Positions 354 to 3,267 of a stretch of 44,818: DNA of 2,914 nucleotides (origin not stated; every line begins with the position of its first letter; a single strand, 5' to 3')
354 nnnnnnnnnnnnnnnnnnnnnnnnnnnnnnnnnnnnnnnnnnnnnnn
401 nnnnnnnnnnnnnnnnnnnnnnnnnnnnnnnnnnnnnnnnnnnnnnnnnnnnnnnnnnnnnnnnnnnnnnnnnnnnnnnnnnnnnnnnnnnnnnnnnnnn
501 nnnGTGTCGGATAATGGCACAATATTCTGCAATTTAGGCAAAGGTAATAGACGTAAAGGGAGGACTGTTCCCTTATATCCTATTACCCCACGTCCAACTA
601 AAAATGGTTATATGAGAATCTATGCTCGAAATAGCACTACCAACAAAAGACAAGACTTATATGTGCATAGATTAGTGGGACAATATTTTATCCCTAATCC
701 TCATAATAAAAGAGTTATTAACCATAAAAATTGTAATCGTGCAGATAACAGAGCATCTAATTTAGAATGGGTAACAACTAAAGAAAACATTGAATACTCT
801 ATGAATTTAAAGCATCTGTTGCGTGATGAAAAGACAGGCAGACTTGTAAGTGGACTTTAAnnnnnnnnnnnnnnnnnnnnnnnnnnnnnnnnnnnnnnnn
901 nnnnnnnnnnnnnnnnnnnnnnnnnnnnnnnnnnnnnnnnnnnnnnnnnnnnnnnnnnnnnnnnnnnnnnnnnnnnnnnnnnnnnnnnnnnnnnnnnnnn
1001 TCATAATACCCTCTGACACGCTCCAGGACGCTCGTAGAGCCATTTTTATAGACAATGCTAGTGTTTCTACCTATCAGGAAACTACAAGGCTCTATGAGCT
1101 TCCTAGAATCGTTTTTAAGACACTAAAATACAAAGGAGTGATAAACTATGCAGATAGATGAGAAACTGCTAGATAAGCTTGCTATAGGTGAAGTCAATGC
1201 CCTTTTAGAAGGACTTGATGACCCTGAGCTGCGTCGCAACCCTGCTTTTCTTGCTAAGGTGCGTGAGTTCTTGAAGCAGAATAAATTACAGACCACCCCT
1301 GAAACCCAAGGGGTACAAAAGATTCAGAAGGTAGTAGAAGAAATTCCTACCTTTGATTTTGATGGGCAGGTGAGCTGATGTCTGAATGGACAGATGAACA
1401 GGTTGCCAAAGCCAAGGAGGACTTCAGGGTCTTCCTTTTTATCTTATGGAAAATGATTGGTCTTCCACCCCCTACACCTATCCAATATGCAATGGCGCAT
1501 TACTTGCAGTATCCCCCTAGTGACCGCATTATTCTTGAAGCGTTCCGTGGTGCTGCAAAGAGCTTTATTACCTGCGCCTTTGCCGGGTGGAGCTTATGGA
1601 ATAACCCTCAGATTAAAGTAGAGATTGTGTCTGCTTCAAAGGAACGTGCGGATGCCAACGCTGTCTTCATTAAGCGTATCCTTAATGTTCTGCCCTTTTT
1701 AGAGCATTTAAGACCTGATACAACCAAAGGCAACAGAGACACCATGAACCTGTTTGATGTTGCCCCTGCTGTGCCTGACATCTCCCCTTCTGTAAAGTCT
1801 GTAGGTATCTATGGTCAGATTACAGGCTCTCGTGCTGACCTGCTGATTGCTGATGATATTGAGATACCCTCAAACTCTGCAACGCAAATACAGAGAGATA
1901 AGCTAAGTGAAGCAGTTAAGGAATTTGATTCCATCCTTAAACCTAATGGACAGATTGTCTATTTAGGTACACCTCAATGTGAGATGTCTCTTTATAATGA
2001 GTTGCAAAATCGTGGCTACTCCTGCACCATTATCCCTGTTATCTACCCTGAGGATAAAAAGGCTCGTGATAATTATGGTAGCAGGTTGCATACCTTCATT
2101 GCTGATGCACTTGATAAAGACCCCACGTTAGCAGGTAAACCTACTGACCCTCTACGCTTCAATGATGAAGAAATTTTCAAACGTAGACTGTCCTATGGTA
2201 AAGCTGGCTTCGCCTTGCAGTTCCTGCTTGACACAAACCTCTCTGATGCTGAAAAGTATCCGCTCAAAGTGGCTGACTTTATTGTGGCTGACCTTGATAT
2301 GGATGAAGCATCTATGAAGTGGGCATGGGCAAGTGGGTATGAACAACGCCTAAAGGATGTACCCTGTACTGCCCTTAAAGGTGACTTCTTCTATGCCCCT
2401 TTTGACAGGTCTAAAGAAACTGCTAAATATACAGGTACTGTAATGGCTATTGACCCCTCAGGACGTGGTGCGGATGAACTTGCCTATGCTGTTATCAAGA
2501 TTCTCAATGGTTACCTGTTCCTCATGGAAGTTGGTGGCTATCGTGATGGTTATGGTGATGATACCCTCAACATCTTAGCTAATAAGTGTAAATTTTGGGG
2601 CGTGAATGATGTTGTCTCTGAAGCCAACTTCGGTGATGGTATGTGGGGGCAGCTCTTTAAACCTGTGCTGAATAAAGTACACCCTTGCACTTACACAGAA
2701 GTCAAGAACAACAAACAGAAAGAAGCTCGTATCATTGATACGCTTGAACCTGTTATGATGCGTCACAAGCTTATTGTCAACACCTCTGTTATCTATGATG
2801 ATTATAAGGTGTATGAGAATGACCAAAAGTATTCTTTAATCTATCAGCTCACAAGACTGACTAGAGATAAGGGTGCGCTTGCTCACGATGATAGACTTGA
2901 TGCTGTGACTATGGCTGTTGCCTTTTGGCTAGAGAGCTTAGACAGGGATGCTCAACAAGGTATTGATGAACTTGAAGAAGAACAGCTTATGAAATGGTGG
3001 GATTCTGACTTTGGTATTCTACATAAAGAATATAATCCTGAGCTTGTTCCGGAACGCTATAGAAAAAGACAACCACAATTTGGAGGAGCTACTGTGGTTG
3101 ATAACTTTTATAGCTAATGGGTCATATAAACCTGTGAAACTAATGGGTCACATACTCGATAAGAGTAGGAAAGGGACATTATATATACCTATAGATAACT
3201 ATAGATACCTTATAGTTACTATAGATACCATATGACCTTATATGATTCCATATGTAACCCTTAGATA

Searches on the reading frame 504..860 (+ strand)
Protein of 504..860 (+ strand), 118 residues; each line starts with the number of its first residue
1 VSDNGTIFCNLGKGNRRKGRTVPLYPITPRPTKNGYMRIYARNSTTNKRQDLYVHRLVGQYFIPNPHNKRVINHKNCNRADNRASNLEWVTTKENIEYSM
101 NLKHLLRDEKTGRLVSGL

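Call 80: search_protein_families(library=pfam, proteins=[window:504-860:+], max_evalue=0.01)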
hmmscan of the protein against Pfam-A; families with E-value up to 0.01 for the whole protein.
window:504-860:+ (118 aa): 1 family
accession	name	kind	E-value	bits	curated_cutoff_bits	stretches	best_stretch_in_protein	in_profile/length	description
PF13392.12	HNH_3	-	3.2e-10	39.9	24.8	1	53-95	2-44/46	HNH endonuclease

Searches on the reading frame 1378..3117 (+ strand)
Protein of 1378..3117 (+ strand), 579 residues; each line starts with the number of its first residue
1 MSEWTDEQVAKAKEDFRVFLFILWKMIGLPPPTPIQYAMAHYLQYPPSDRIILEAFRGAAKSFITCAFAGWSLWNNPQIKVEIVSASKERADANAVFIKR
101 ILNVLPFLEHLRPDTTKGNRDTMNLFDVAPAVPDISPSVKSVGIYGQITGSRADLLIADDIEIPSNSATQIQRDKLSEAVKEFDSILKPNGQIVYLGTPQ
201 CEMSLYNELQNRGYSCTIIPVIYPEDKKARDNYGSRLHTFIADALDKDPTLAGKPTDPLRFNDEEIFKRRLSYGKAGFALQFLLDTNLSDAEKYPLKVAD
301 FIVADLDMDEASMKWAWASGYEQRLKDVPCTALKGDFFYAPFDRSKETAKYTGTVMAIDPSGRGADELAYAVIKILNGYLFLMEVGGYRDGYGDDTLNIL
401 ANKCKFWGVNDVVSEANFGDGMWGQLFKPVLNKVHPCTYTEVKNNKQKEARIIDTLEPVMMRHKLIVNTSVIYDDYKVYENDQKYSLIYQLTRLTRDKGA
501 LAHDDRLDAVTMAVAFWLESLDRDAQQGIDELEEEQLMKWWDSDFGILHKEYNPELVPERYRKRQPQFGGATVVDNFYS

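Call 10: search_protein_families(library=pfam, proteins=[window:1378-3117:+], max_evalue=0.001)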
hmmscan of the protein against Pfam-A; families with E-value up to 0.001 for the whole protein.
window:1378-3117:+ (579 aa): 1 family
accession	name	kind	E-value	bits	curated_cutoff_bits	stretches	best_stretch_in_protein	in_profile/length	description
PF22530.2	Terminase-T7_RNaseH-like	-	1.3e-38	132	27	1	358-465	1-108/108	Terminase Bacteriophage T7, Ribonuclease H-like domain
